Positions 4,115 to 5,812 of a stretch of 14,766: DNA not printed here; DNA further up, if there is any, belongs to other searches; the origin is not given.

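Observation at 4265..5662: Diadenylate cyclase fused to a PTS EIIA(Ntr)-type domain and a pyruvate-kinase-C-like domain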

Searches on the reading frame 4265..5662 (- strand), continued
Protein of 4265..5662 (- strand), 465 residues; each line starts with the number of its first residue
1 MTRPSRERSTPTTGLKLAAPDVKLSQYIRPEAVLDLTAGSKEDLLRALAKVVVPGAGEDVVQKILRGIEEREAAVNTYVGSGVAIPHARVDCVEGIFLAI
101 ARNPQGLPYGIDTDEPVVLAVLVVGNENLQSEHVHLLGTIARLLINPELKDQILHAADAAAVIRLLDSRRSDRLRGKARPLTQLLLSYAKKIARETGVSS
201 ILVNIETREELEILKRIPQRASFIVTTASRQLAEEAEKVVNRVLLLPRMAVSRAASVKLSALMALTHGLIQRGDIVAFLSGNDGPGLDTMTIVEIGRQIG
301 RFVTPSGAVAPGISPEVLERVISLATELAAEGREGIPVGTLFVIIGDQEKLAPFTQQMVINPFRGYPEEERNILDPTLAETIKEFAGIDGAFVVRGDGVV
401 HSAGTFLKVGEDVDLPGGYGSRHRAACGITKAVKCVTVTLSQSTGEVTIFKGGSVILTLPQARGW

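Call 30: find_related_loci(query=A2, collection=genome_contigs, flank=10000)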
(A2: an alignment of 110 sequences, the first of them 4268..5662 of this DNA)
Query A2 (465 aa) in genome_contigs; peptide patterns used: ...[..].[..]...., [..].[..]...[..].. (x = any residue, [..] = any of these).
599 stretches matched a pattern (row limit reached: there are more); 598 encode a relative of the query (tblastn E <= 1e-3); the best 80 are kept; 80 distinct loci.
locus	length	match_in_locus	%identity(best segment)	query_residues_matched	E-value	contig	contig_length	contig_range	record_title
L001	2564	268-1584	60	21-459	4e-179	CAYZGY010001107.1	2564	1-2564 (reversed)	MAG TPA_asm: uncultured Planctomycetia bacterium isolate binchicken_co141_54 genome assembly, contig: NODE_124524_length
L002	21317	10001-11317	57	23-461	5e-159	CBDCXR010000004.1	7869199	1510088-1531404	MAG: Planctomycetota bacterium isolate 4b603351-8a71-4708-9f49-a82285727c68 genome assembly, contig: contig_4, whole gen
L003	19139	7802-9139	64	16-462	0e+0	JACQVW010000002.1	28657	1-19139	MAG: Planctomycetota bacterium isolate NC_groundwater_1473_Ag_S-0.65um_71_22 S_p65_S5_coassembly_k141_117813, whole geno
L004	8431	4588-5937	59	18-461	2e-157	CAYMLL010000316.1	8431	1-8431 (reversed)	MAG TPA_asm: uncultured Planctomycetia bacterium isolate binchicken_co141_357 genome assembly, contig: NODE_31174_length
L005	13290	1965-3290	53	21-462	9e-151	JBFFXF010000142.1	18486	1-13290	MAG: Planctomycetota bacterium isolate Mix_sand01.2020.11.D.10 k141_3569591_length_18486_cov_11.0286, whole genome shotg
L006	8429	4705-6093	51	5-464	9e-147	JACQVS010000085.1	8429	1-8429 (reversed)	MAG: Planctomycetota bacterium isolate NC_groundwater_1469_Ag_S-0.65um_64_41 S_p65_S5_coassembly_k141_1776439, whole gen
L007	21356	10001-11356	43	4-463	9e-123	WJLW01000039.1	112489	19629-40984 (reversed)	MAG: Chitinivibrionales bacterium isolate Bin_355 k141_1008480, whole genome shotgun sequence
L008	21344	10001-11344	39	24-464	2e-90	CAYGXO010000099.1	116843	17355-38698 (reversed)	MAG TPA_asm: uncultured Spirochaetaceae bacterium isolate ERP119294_co2_1 genome assembly, contig: k141_2966540, whole g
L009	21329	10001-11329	39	24-459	1e-89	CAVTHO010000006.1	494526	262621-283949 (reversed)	MAG: uncultured Spirochaetota bacterium isolate MFD05942.bin.2.325 genome assembly, contig: contig_29253, whole genome s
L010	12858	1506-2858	39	24-463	5e-89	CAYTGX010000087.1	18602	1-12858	MAG TPA_asm: uncultured Spirochaetaceae bacterium isolate binchicken_co54_275 genome assembly, contig: NODE_5283_length_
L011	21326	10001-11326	40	22-456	1e-86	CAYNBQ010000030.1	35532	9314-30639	MAG TPA_asm: uncultured Verrucomicrobiota bacterium isolate SRP338002_co1_114 genome assembly, contig: NODE_1096_length_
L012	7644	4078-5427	35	21-461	4e-85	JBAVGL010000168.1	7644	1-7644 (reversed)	MAG: Chitinivibrionales bacterium isolate MFD06947_ilm_asm_bin9 k127_145560, whole genome shotgun sequence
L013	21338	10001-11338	38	19-459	1e-84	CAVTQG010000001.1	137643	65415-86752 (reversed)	MAG: uncultured Spirochaetota bacterium isolate MFD00709.bin.3.160 genome assembly, contig: contig_103292, whole genome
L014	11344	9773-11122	38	15-459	4e-84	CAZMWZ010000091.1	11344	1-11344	MAG TPA_asm: uncultured Spirochaetaceae bacterium isolate ERP119294_co4_432 genome assembly, contig: NODE_5934_length_11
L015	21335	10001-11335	39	24-461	2e-83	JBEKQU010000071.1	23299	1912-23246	MAG: Spirochaetia bacterium isolate SPRUCE 495 SPRUCE_495_71, whole genome shotgun sequence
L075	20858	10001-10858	43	180-463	1e-69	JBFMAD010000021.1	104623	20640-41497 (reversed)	MAG: Planctomycetota bacterium isolate MAG129 MAG129_21, whole genome shotgun sequence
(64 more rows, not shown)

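Call 37: predict_structure(alignment_id=A2)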
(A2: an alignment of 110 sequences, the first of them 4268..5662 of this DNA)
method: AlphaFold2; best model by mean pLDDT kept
length: 465 residues; sequences in the alignment: 110
mean_pLDDT: 90.8   pTM: 0.74
mean pLDDT of the five models: 90.8, 90.6, 90.4, 89.0, 88.6
residues with pLDDT >= 90: 369; 70-90: 59; 50-70: 12; < 50: 25
segments of 3 or more residues with pLDDT < 50: 1-7, 9-19, 171-176
pLDDT, mean of each block of 10 residues (from residue 1): 45 39 91 97 98 98 98 90 96 97 97 91 96 88 89 97 86 53 94 97 93 94 94 94 92 92 96 96 83 94 92 96 95 93 98 96 95 94 93 98 96 93 97 98 96 96 66
secondary structure, 60 per line:
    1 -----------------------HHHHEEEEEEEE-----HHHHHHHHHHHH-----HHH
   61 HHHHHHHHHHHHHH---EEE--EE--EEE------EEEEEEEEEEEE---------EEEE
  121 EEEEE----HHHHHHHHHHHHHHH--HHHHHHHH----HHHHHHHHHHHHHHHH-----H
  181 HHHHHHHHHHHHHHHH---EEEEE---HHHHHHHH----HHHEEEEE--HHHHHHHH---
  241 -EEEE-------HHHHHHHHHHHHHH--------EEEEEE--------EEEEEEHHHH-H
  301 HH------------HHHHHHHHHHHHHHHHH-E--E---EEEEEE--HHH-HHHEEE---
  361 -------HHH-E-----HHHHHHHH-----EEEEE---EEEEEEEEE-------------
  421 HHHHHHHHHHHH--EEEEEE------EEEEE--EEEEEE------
elements in order: H24-27 E28-35 H41-52 H58-74 E78-80 E87-89 E96-107 E117-125 H130-144 H147-154 H159-174 H180-196 E200-204 H208-215 E223-227 H230-237 E242-245 H253-266 E275-280 E289-294 H295-298 H315-331 E340-345 E355-357 H378-385 E391-395 E399-407 H421-432 E435-440 E447-451 E454-459

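Call 40: fold_search(model_id=the predicted structure, library=pdb)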
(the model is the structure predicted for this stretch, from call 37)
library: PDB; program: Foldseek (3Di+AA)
matches with E <= 10: 1412; with E <= 0.001: 487
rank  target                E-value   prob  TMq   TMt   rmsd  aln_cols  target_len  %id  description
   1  2a0j                  3.2e-09  1.00  0.28  0.84   2.3       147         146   24  Crystal Structure of Nitrogen Regulatory Protein IIA-Ntr from Neisseria meningitidis (released 2005-09-20)
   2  3urr_B                1.8e-08  1.00  0.29  0.84   2.2       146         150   23  Structure of PTS IIA-like nitrogen-regulatory protein PtsN (BTH_I0484) (ptsN) (released 2011-12-21)
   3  3urr_A                2.6e-08  1.00  0.29  0.84   2.2       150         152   24  Structure of PTS IIA-like nitrogen-regulatory protein PtsN (BTH_I0484) (ptsN) (released 2011-12-21)
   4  6hvm_B                4.7e-08  1.00  0.24  0.66   3.0       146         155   20  Structural characterization of CdaA-APO (released 2019-06-05)
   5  4gqx_A                9.2e-08  1.00  0.29  0.84   2.4       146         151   24  Crystal structure of EIIA(NTR) from Burkholderia pseudomallei (released 2013-03-20)
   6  8c4j_B                1.1e-07  1.00  0.24  0.67   3.0       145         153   20  CdaA-compound 4 complex (released 2023-06-07)
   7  8c4n_B                1.1e-07  1.00  0.23  0.61   3.0       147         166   20  CdaA-AMP complex (released 2023-06-07)
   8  8ogo_B                1.1e-07  1.00  0.22  0.63   3.5       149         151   20  PanDDA analysis group deposition -- CdaA in complex with fragment F2X-Entry A12 (released 2024-03-27)
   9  6hvl_B                1.6e-07  1.00  0.24  0.65   3.4       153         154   20  CdaA complex with c-di-AMP and AMP (released 2019-06-05)
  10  8ohf_B                1.6e-07  1.00  0.23  0.63   3.8       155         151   19  PanDDA analysis group deposition -- CdaA in complex with fragment F2X-Entry F04 (released 2024-04-03)
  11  1a6j_A                1.7e-07  1.00  0.29  0.85   2.5       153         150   18  NITROGEN REGULATORY BACTERIAL PROTEIN IIA-NITROGEN (released 1998-07-15)
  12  8s4c_B                1.7e-07  1.00  0.20  0.53   6.2       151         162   21  CdaA-H04 complex (released 2024-06-19)
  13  8s45_B                1.8e-07  1.00  0.23  0.63   3.2       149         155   21  CdaA-E05 complex (released 2024-06-19)
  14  8ogn_A                1.9e-07  1.00  0.23  0.63   3.8       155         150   19  PanDDA analysis group deposition -- CdaA in complex with fragment F2X-Entry A09 (released 2024-03-27)
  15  7dg0_A                2.2e-07  1.00  0.23  0.64   3.2       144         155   23  Structure and function of Diadenylate cyclase DacM in Mycoplasma ovipneumoniae (released 2021-11-17)
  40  1a6j_B                5.4e-07  1.00  0.26  0.72   3.4       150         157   17  NITROGEN REGULATORY BACTERIAL PROTEIN IIA-NITROGEN (released 1998-07-15)
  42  1e0t_A                6.1e-07  1.00  0.23  0.24  15.6       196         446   17  R292D mutant of E. coli pyruvate kinase (released 2000-04-11)
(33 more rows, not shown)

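Call 52: find_encoding_contigs(protein=window:4268-5662:-, flank=10000, max_places=3)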
Protein window:4268-5662:- (465 aa): 1 contig read that carries it; 1 place shown.
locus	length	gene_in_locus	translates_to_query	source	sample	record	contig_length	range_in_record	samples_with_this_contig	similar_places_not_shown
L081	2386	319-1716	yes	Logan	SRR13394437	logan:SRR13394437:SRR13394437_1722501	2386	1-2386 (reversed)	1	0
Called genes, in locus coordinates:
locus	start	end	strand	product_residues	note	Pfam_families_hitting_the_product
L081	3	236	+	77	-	?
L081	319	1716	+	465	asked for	PF00359:PTS_EIIA_2, PF21755:DacZ_P, PF02457:DAC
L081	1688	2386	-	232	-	?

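Call 64: search_protein_representatives(protein=window:4268-5662:-)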
Query: 465 residues. Proteins with E-value up to 0.001 (for the whole library): 6553; up to 1e-10: 1074; up to 1e-30: 283. The best 150 are listed.
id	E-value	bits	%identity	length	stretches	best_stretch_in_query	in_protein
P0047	1.4e-149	515.0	56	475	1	10-464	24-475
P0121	6.4e-117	407.3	92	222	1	1-215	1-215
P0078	1.6e-102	359.9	52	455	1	18-372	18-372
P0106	2.7e-83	296.6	39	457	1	23-461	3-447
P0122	1.8e-81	290.5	39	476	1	16-462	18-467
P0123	7.0e-81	288.6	39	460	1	24-462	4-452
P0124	1.1e-80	288.0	38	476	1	25-460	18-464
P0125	3.8e-78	279.6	37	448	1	22-461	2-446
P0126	6.1e-77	275.6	37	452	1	22-463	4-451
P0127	6.8e-76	272.2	35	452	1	24-460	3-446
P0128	7.2e-76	272.1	36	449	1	23-463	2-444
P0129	5.7e-75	269.1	36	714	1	25-460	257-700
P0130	5.5e-74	265.9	37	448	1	28-463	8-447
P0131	4.8e-73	262.8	37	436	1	24-457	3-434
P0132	1.9e-72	260.8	37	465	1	25-460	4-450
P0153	3.4e-67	243.5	34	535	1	22-459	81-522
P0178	2.1e-59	217.8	37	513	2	244-458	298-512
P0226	1.2e-50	189.0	47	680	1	243-461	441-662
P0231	5.3e-50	186.8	38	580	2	288-458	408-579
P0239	6.7e-49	183.2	39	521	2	241-460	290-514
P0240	1.2e-48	182.3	40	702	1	181-461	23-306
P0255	1.3e-45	172.4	41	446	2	304-456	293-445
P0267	7.9e-44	166.5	38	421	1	183-458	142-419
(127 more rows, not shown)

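Call 65: search_protein_families(library=pfam, proteins=[P0129, P0226, P0240, P0178, P0231, P0239, P0255, P0267, P0153, L075:9459-9866:+], max_evalue=0.001)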
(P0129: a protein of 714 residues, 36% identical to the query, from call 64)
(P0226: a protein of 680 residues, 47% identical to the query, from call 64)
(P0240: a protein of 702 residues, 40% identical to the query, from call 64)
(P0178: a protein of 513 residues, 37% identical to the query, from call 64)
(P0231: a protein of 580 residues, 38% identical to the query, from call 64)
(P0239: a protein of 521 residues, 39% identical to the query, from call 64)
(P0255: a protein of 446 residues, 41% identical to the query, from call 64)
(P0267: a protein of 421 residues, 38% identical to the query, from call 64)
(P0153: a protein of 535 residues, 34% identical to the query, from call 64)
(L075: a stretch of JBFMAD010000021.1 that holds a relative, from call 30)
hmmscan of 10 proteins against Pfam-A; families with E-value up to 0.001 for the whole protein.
P0129 (714 aa): 5 families
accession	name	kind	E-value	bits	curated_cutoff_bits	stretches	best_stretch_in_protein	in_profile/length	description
PF02457.21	DAC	-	1.9e-21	76.3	27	1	567-694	2-118/119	DisA bacterial checkpoint controller nucleotide-binding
PF01553.26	Acyltransferase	-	2.3e-17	63.5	23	1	38-148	12-116/132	Acyltransferase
PF00359.27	PTS_EIIA_2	-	7.7e-13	49.1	27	1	266-401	10-143/144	Phosphoenolpyruvate-dependent sugar phosphotransferase system, EIIA 2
PF21755.2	DacZ_P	-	1.3e-07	31.7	27.4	1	423-541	8-125/125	Probable sensor domain DacZ_P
PF02887.21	PK_C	-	0.00023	21.7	28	1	422-521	3-102/114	Pyruvate kinase, alpha/beta domain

P0226 (680 aa): 4 families
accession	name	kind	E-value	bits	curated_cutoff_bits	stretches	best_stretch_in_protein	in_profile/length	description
PF02457.21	DAC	-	1.9e-21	76.3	27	1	530-655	3-118/119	DisA bacterial checkpoint controller nucleotide-binding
PF21755.2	DacZ_P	-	2.3e-08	34.2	27.4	1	430-499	53-122/125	Probable sensor domain DacZ_P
PF01368.27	DHH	-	8.5e-08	33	28.1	1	30-173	3-125/125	DHH family, N-terminal domain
PF02272.25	DHHA1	-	0.00088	20.1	25.9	0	241-313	12-84/102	DHHA1 domain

P0240 (702 aa): 11 families
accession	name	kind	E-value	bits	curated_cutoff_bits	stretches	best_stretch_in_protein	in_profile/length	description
PF01266.30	DAO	-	1.1e-39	137.4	27.9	1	327-633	1-312/353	FAD dependent oxidoreductase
PF02457.21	DAC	-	2.8e-18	66.1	27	1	172-299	3-118/119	DisA bacterial checkpoint controller nucleotide-binding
PF21755.2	DacZ_P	-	5.7e-12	45.8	27.4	1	26-140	4-121/125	Probable sensor domain DacZ_P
PF00890.30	FAD_binding_2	-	1.8e-11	44.3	20.4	1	328-532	2-211/414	FAD binding domain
PF07992.20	Pyr_redox_2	-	2e-08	34.5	26.1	1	327-529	2-114/291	Pyridine nucleotide-disulphide oxidoreductase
PF01593.30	Amino_oxidase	-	1.5e-06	28.2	19.8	0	471-528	206-260/443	Flavin containing amine oxidoreductase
PF13738.12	Pyr_redox_3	-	1.2e-05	25.2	30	0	329-361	1-34/305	Pyridine nucleotide-disulphide oxidoreductase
PF03486.20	HI0933_like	-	3.6e-05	23.8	50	0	466-525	106-165/244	HI0933-like protein Rossmann domain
PF05834.18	Lycopene_cycl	-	5.7e-05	22.8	23.4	0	328-359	2-35/380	Lycopene cyclase protein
PF01134.28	GIDA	-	8.3e-05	22.2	22.1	0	492-525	118-152/391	Glucose inhibited division protein A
PF13450.12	NAD_binding_8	-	0.00014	22.5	21.9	1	330-365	1-36/68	NAD(P)-binding Rossmann-like domain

P0178 (513 aa): 2 families
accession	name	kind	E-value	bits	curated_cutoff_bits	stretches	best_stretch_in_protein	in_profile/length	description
PF00359.27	PTS_EIIA_2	-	5.1e-21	75.6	27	1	11-143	6-142/144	Phosphoenolpyruvate-dependent sugar phosphotransferase system, EIIA 2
PF02457.21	DAC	-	1e-20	73.9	27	1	383-508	3-118/119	DisA bacterial checkpoint controller nucleotide-binding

P0231 (580 aa): 2 families
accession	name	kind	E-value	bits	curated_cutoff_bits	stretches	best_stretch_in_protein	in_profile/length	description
PF02457.21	DAC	-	2.7e-18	66.1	27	1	450-574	3-117/119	DisA bacterial checkpoint controller nucleotide-binding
PF00359.27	PTS_EIIA_2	-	4.3e-18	66.1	27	1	10-143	4-141/144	Phosphoenolpyruvate-dependent sugar phosphotransferase system, EIIA 2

P0239 (521 aa): 2 families
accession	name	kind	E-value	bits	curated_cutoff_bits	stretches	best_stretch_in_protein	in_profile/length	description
PF02457.21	DAC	-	2.6e-16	59.7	27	1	381-508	3-118/119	DisA bacterial checkpoint controller nucleotide-binding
PF21755.2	DacZ_P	-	1.9e-06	28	27.4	1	235-347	9-119/125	Probable sensor domain DacZ_P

P0255 (446 aa): 2 families
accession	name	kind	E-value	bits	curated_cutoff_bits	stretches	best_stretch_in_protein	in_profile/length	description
PF02457.21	DAC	-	3.4e-18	65.8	27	1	319-443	4-118/119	DisA bacterial checkpoint controller nucleotide-binding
PF00359.27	PTS_EIIA_2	-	4.5e-18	66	27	1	26-152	12-141/144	Phosphoenolpyruvate-dependent sugar phosphotransferase system, EIIA 2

P0267 (421 aa): 1 family
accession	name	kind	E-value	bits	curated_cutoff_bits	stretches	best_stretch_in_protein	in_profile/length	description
PF02457.21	DAC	-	1.8e-19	69.9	27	1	292-416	4-119/119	DisA bacterial checkpoint controller nucleotide-binding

P0153 (535 aa): 2 families
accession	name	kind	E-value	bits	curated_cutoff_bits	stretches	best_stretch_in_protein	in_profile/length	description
PF00359.27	PTS_EIIA_2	-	1.3e-20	74.3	27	1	93-227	10-142/144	Phosphoenolpyruvate-dependent sugar phosphotransferase system, EIIA 2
PF02457.21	DAC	-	4.5e-18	65.4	27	1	393-517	5-118/119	DisA bacterial checkpoint controller nucleotide-binding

L075:9459-9866:+ (135 aa): 0 families

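Call 77: search_protein_families(library=pfam, proteins=[L002:765-2012:-, L002:2107-2598:-, L002:2640-3722:-, L002:2668-3237:-, L002:2930-3265:-, L002:3262-4722:-, L002:346-981:+], max_evalue=0.001)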
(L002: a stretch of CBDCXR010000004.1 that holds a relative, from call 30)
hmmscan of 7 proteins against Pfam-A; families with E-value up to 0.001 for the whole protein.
L002:765-2012:- (415 aa): 7 families
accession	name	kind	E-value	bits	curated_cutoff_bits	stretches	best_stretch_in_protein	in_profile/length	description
PF07726.17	AAA_3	-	8.4e-65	217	27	1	133-263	1-131/131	ATPase family associated with various cellular activities (AAA)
PF17863.7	AAA_lid_2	-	9.3e-20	70.6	22.7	1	342-408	8-74/74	AAA lid domain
PF07728.20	AAA_5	-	3.8e-13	50.1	22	1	133-261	1-139/139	AAA domain (dynein-related subfamily)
PF20030.5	bpMoxR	-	9.7e-13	48.1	27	1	106-282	6-181/205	MoxR domain in the MoxR-vWA-beta-propeller ternary systems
PF00004.35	AAA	-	0.00019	22.3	21.2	1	134-244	1-111/131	ATPase family associated with various cellular activities (AAA)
PF05496.18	RuvB_N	-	0.00047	20.4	27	0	132-225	34-115/159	Holliday junction DNA helicase RuvB P-loop domain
PF00493.29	MCM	-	0.00059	19.5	23.3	0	132-245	58-174/224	MCM P-loop domain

L002:2107-2598:- (163 aa): 1 family
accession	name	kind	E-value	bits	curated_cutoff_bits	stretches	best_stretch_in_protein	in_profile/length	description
PF00359.27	PTS_EIIA_2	-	2.8e-29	102.4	27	1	24-159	3-140/144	Phosphoenolpyruvate-dependent sugar phosphotransferase system, EIIA 2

L002:2640-3722:- (360 aa): 2 families
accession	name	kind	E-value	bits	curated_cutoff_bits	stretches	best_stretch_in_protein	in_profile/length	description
PF00899.27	ThiF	-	3.6e-57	193.7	28.1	1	32-260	9-236/238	ThiF family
PF02737.24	3HCDH_N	-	0.00061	20.2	22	1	45-117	1-73/180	3-hydroxyacyl-CoA dehydrogenase, NAD binding domain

L002:2668-3237:- (189 aa): 0 families

L002:2930-3265:- (111 aa): 0 families

L002:3262-4722:- (486 aa): 0 families

L002:346-981:+ (211 aa): 0 families
